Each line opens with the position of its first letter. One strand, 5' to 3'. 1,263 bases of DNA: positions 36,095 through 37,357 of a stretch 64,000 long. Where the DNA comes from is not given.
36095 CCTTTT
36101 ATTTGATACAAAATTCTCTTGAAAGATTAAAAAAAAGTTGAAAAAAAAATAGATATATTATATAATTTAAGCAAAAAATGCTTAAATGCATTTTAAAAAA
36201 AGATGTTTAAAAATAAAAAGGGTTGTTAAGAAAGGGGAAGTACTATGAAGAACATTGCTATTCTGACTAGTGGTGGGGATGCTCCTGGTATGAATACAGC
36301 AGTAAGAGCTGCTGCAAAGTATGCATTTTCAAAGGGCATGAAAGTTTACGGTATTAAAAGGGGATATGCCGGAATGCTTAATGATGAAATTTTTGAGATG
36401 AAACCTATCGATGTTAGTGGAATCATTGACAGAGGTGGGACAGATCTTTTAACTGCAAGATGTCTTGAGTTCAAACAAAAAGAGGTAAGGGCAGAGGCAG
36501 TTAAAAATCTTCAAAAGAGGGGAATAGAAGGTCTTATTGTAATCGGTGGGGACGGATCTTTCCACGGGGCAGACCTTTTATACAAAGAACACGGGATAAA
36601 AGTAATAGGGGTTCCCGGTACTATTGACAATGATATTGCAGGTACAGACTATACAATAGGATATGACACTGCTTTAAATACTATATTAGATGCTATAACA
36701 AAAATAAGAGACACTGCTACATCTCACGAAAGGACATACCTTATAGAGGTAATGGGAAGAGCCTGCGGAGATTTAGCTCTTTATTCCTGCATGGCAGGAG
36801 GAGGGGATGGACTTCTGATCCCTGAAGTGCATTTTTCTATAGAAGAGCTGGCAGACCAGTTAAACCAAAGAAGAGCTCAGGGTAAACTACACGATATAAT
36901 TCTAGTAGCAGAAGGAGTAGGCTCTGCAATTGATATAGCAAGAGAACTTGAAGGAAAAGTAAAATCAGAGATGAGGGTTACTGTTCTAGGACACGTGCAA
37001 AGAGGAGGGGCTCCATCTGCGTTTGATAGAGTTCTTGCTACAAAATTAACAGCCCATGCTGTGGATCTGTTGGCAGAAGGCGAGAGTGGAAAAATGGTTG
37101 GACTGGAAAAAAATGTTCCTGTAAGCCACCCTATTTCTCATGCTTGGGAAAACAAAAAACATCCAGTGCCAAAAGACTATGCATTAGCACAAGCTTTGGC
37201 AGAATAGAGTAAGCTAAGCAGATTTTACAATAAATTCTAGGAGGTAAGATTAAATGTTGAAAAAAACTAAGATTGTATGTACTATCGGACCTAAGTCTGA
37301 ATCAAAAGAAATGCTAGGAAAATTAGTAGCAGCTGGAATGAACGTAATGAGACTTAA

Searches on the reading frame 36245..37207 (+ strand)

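Call 63: search_protein_families(library=pfam, proteins=[window:36245-37207:+])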
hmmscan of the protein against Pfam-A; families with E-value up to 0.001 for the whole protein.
window:36245-37207:+ (320 aa): 2 families
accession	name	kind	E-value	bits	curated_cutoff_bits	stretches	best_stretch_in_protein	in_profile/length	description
PF00365.25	PFK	-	2e-110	368.9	30.9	1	3-276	1-277/277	Phosphofructokinase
PF01513.26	NAD_kinase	-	3.9e-05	24.4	25.5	1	82-124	61-103/130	ATP-NAD kinase N-terminal domain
